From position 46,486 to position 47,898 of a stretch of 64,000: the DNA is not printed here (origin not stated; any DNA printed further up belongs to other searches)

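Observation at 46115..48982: Translationally coupled CYTH / radical SAM / DegT-aminotransferase operon of unknown function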

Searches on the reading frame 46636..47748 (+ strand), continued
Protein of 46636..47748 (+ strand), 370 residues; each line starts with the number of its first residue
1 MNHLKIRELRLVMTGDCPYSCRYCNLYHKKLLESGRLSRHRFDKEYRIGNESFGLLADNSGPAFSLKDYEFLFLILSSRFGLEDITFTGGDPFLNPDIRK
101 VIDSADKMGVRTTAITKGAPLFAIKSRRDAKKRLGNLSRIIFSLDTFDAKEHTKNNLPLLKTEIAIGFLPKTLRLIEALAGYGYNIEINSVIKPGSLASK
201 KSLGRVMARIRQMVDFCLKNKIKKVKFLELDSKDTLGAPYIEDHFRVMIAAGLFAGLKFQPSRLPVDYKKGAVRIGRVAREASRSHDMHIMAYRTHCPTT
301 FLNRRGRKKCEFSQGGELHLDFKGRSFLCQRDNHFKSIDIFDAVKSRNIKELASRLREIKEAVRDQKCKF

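Call 29: search_protein_families(library=pfam, proteins=[L016:7483-8055:+, L016:6706-7215:+, L016:8001-9344:+, L016:10120-10569:+], max_evalue=1)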
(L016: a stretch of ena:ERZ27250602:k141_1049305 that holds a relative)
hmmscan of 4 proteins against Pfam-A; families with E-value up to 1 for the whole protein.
L016:7483-8055:+ (191 aa): 0 families

L016:6706-7215:+ (170 aa): 1 family
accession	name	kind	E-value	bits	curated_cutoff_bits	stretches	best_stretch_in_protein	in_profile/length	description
PF01272.25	GreA_GreB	-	0.00087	19.7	26.9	1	82-161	3-73/77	Transcription elongation factor, GreA/GreB, C-term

L016:8001-9344:+ (448 aa): 1 family
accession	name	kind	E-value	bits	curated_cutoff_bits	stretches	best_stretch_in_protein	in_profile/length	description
PF04055.27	Radical_SAM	-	6.5e-13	49.6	29.5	1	82-262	1-147/166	Radical SAM superfamily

L016:10120-10569:+ (150 aa): 30 families (the best 25 are shown)
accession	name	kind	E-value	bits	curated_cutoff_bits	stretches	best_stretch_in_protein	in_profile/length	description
PF00485.24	PRK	-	5.9e-10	39.7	22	1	26-145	1-126/196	Phosphoribulokinase / Uridine kinase family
PF13238.12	AAA_18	-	3.6e-05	24.7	29.4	1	27-102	1-68/128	AAA domain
PF01712.25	dNK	-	6.7e-05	23.2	27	1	28-81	2-40/203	Deoxynucleoside kinase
PF07693.20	KAP_NTPase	-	7.7e-05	22.5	20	1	6-96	3-70/293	KAP family P-loop domain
PF13671.12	AAA_33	-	0.00032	21.5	27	1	27-69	2-43/143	AAA domain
PF20720.3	nSTAND3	-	0.00047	20.3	27.2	1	22-80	15-69/155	Novel STAND NTPase 3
PF00931.28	NB-ARC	-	0.00057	19.7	23.5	1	13-63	10-54/248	NB-ARC domain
PF14532.12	Sigma54_activ_2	-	0.002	18.8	25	1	8-73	7-68/138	Sigma-54 interaction domain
PF25199.1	nSTAND_NTPase5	-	0.0021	18.4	34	1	6-40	23-57/145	Novel STAND NTPase 5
PF24883.2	NPHP3_N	-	0.005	17.5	24.8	1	12-47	9-45/164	Nephrocystin 3, N-terminal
PF00005.33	ABC_tran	-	0.018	16.1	25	1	26-57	13-45/137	ABC transporter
PF02224.24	Cytidylate_kin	-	0.021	15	26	1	27-47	1-21/211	Cytidylate kinase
PF18748.7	HMUDK_HMUD1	-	0.023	14.6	27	1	28-58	21-51/196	5-hmdU DNA kinase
PF06309.17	Torsin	-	0.024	15.2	27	1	14-48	44-77/127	Torsin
PF02492.25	cobW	-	0.029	14.4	20.7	1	26-65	2-43/180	CobW/HypB/UreG, nucleotide-binding domain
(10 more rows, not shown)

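Call 32: find_encoding_contigs(protein=P0150, flank=8000, max_places=2)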
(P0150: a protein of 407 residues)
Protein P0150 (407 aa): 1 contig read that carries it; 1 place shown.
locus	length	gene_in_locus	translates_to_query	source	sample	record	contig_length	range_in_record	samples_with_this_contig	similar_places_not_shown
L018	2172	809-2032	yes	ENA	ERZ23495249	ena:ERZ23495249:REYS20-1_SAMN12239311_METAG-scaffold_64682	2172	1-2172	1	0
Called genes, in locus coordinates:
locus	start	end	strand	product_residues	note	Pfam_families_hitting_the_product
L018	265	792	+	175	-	-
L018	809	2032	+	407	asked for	PF04055:Radical_SAM (weak)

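Call 33: find_encoding_contigs(protein=P0154, flank=8000, max_places=2)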
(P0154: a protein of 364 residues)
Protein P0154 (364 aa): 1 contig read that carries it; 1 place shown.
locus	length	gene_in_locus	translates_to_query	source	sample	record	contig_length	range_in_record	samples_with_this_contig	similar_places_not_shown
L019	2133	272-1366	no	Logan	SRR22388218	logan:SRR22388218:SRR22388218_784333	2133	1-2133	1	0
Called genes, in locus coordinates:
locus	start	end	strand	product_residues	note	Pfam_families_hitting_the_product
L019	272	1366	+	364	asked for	PF04055:Radical_SAM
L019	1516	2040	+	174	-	-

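Call 39: search_protein_families(library=padloc, proteins=[window:46636-47745:+], max_evalue=0.01)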
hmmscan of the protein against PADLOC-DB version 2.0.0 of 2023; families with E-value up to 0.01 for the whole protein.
window:46636-47745:+ (370 aa): 3 families
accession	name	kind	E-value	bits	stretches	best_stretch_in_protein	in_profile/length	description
PDLC02904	pVip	-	4.3e-13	47.4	1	13-205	9-160/262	Viperins associated with kinases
PDLC02903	pVip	-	5.5e-13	47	1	12-208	5-159/257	Viperins not associated with kinases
PDLC02905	pVip-kinase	-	3.1e-07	28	1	80-193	231-338/474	Viperin-kinase fusion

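Call 43: search_solved_structures(query=A1, max_evalue=0.001, show_alignments=4)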
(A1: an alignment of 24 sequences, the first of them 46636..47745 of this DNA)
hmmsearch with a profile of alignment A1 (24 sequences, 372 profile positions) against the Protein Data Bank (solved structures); distinct sequences matched with E-value up to 0.001: 4.
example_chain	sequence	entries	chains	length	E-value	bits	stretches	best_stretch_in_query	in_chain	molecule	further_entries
1tv7_A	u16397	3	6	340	3.8e-07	32.7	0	81-203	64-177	Molybdenum cofactor biosynthesis protein A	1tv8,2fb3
2fb2_A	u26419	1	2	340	6.1e-06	28.8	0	81-203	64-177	Molybdenum cofactor biosynthesis protein A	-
7vob_C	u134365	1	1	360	0.00026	23.4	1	61-155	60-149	Cytosylglucuronate decarboxylase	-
7voc_C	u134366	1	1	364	0.00027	23.3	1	61-155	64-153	Cytosylglucuronate decarboxylase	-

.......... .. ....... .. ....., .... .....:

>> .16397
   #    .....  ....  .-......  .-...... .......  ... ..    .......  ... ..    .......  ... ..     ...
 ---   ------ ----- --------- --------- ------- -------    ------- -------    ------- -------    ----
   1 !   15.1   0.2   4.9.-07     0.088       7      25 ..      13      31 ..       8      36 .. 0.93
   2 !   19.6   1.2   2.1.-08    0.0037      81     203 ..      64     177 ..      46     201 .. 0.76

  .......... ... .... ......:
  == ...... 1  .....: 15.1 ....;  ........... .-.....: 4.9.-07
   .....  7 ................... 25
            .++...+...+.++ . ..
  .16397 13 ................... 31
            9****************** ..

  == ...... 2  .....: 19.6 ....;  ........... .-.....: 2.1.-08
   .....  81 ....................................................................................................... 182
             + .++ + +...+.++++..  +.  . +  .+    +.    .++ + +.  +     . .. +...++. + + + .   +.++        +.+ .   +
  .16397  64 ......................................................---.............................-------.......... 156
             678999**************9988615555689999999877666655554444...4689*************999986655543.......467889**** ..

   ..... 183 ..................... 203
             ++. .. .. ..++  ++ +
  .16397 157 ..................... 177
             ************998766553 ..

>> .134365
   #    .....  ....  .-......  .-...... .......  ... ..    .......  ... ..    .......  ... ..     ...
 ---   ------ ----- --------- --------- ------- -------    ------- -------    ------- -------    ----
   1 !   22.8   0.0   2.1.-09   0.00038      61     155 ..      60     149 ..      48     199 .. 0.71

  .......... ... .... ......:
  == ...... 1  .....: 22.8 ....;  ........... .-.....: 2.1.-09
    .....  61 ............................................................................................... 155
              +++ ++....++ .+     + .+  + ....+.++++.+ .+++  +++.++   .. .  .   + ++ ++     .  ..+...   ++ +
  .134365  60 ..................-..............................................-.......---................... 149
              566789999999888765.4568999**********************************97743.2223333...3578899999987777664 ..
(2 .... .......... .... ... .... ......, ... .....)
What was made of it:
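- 46636..47748 (+): g2: MoaA-like radical SAM enzyme of a rare family (370 aa); C17/C21/C24 SAM cluster; C297/C310/C329(/C368) probable auxiliary cluster. Profile against PDB: MoaA at 3.8e-7, with R10 equivalent to MoaA R17 (call 43).
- On MoaA, GTP 3',8-cyclase: R10 aligns with R17 (call 43).
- Closest known: MoaA. Different: By my reading of call 43 and recalled MoaA numbering, the residues I recall as MoaA's K69/R71 triphosphate ligands are replaced by invariant D84/T86.
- This includes the Arg equivalent to MoaA R17, the residue replaced by Ala in the 2fb2 sequence (call 43).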

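Call 45: search_protein_families(library=pfam, proteins=[L007:246-1094:+, L007:5954-6568:+, L007:6725-7495:+, L014:11469-12143:-], max_evalue=0.01)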
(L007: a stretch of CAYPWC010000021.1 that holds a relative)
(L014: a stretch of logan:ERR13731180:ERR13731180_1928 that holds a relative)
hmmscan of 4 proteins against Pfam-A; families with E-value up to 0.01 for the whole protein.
L007:246-1094:+ (283 aa): 0 families

L007:5954-6568:+ (205 aa): 1 family
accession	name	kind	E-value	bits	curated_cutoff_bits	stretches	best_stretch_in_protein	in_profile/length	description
PF00300.27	His_Phos_1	-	2.2e-39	135.6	21.7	1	4-175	1-169/194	Histidine phosphatase superfamily (branch 1)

L007:6725-7495:+ (257 aa): 0 families

L014:11469-12143:- (224 aa): 9 families
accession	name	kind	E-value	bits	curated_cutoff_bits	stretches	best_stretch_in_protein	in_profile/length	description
PF05175.20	MTS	-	2e-12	47.5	23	1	43-139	20-113/170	Methyltransferase small domain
PF06325.19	PrmA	-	4.8e-10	39.9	22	1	59-133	162-235/296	Ribosomal protein L11 methyltransferase (PrmA)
PF10294.15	Methyltransf_16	-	2e-07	31.4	21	1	31-103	17-91/174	Lysine methyltransferase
PF13847.12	Methyltransf_31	-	1.5e-06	28.4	27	1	59-185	4-114/145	Methyltransferase domain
PF03602.21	Cons_hypoth95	-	1.5e-06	28.4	24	1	57-131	40-120/182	Conserved hypothetical protein 95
PF13649.12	Methyltransf_25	-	4.5e-05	24.5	27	1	62-136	1-78/97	Methyltransferase domain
PF13489.12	Methyltransf_23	-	0.00061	20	27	1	50-183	13-119/164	Methyltransferase domain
PF12847.13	Methyltransf_18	-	0.0033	17.9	27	1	56-123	11-80/151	Methyltransferase domain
PF13578.12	Methyltransf_24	-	0.0097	17.2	26.3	0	65-129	3-73/105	Methyltransferase domain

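Call 51: search_protein_families(library=ncbifam, proteins=[L016:8001-9344:+], max_evalue=0.001)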
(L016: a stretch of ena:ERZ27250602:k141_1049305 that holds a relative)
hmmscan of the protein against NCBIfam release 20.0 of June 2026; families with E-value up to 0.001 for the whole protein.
L016:8001-9344:+ (448 aa): 12 families
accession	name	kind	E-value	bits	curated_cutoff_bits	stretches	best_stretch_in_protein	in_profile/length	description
TIGR02668.1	moaA_archaeal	equivalog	2.7e-15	56.1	325.25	1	77-317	9-199/303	GTP 3',8-cyclase MoaA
TIGR02666.1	moaA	equivalog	8.8e-12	44.6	284.05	1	132-303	38-192/336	GTP 3',8-cyclase MoaA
NF001199.0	PRK00164.2-1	equivalog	1.4e-10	40.8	231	1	132-267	37-161/308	GTP 3',8-cyclase MoaA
NF038283.1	viperin_w_prok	equivalog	2.2e-10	40.2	180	1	84-281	8-178/281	viperin family antiviral radical SAM protein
TIGR04053.2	TIGR04053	equivalog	6.1e-09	35.6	395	1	135-268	36-161/366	TIGR04053 family radical SAM/SPASM domain-containing protein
NF049973.1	radical_Rv1681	equivalog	4.1e-07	29.3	380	1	155-283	119-236/326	Rv1681 family radical SAM protein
TIGR04317.1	W_rSAM_matur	equivalog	6.6e-07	28.8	380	1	126-266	22-157/349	tungsten cofactor oxidoreductase radical SAM maturase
TIGR04466.1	rSAM_BlsE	equivalog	6.1e-06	25.9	400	1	132-276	25-158/327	cytosylglucuronate decarboxylase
TIGR04055.1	rSAM_NirJ2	equivalog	0.00025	20.7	500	1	136-279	28-158/326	putative heme d1 biosynthesis radical SAM protein NirJ2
TIGR02495.1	NrdG2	equivalog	0.00034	20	131.15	0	145-191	52-99/193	anaerobic ribonucleoside-triphosphate reductase activating protein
TIGR04167.1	rSAM_SeCys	equivalog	0.00058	19.2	300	0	146-274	46-165/303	arsenosugar biosynthesis radical SAM (seleno)protein ArsS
TIGR04545.1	rSAM_ahbD_hemeb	equivalog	0.00084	18.9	500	0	132-267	25-149/339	heme b synthase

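Call 52: find_encoding_contigs(protein=P0149, flank=8000, max_places=2)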
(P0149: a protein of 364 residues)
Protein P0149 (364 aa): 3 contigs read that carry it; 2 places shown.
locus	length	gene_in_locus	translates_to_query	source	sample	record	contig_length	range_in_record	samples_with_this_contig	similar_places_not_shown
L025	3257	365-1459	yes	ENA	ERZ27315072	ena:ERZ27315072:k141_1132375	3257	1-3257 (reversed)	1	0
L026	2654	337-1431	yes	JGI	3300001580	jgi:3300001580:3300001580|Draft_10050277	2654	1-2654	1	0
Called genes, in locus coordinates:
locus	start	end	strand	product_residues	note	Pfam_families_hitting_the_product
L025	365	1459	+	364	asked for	PF04055:Radical_SAM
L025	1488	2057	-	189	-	PF02223:Thymidylate_kin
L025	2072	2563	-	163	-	PF01272:GreA_GreB (weak)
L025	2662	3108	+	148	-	PF00293:NUDIX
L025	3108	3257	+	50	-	?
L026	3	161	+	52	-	?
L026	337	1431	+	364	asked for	PF04055:Radical_SAM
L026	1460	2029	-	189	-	PF02223:Thymidylate_kin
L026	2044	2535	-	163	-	PF01272:GreA_GreB (weak)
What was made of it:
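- On Puromycin/ADG-type 3'-aminonucleoside pathway: Nudix is present only in L019 and L025 (calls 45, 52).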

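Call 53: find_encoding_contigs(protein=P0156, flank=8000, max_places=2)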
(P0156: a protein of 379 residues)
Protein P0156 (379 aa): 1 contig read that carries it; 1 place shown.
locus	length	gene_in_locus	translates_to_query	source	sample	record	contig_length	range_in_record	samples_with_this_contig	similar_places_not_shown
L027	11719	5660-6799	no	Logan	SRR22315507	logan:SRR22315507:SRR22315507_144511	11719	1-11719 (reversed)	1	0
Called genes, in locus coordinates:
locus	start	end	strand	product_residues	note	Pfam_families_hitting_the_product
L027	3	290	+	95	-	?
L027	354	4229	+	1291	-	-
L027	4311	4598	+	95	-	-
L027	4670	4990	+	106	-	PF01371:Trp_repressor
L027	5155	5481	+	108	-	-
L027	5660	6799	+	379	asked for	-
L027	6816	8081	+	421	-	PF01041:DegT_DnrJ_EryC1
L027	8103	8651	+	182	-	-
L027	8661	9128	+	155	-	-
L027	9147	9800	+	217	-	-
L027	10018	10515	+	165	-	PF06185:YecM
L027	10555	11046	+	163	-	PF13328:HD_4 (weak)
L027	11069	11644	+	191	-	PF01928:CYTH (weak)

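Call 72: list_cluster_members(proteins=[P0121, P0001, P0290, P0147, P0149, P0156, P0154, P0150, P0152, P0155])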
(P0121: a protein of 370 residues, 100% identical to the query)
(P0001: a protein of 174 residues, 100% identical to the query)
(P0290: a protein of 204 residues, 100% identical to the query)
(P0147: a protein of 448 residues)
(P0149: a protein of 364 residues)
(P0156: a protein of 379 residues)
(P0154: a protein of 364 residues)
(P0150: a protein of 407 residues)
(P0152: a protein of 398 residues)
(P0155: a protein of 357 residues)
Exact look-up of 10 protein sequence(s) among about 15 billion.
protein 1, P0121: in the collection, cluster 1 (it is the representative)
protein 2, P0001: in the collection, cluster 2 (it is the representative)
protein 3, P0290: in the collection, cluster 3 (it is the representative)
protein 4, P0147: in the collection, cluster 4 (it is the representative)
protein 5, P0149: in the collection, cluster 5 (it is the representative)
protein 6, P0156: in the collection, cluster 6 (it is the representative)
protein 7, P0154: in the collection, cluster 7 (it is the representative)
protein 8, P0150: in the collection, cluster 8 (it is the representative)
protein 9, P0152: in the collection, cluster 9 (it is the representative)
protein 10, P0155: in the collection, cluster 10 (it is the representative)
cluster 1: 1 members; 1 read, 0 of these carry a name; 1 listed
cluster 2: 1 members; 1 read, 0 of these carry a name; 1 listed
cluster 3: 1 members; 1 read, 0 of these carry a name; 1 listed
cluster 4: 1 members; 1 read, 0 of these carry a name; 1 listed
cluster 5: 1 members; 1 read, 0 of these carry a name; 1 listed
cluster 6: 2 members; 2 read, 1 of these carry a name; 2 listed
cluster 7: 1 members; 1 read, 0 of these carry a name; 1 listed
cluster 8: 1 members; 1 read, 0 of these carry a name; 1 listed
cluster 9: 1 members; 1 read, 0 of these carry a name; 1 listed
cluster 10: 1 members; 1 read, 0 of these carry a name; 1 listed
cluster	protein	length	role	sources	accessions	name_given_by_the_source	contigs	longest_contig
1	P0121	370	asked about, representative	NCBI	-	-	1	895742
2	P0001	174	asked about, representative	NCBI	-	-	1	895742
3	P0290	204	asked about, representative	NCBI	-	-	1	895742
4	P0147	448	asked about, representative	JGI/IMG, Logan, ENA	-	-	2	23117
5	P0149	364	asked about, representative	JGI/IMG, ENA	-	-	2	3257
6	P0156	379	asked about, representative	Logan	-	-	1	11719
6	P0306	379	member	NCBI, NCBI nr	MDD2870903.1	MAG: radical SAM protein [Candidatus Gracilibacteria bacterium] | radical SAM protein [Candidatus Gracilibacteria bacterium]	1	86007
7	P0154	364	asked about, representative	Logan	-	-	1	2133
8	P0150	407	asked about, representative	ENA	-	-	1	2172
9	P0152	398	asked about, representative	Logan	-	-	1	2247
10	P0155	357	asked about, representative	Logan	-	-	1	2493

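Call 76: find_related_loci(query=A1, collection=viral_contigs, flank=8000)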
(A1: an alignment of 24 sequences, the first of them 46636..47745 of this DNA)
Query A1 (370 aa) in viral_contigs; peptide patterns used: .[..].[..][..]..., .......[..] (x = any residue, [..] = any of these).
260 stretches matched a pattern, but none encodes a relative of the query by tblastn (E <= 1e-3).
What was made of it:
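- Closest known: Prokaryotic viperins. Different: It is absent from viral contigs and PADLOC systems (calls 39, 76).
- Tried and rejected: Viral origin: the radical SAM family is absent from IMG/VR (call 76).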

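Call 77: search_protein_families(library=phrogs, proteins=[window:46636-47745:+], max_evalue=0.001)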
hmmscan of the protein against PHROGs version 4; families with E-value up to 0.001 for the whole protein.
window:46636-47745:+ (370 aa): 0 families
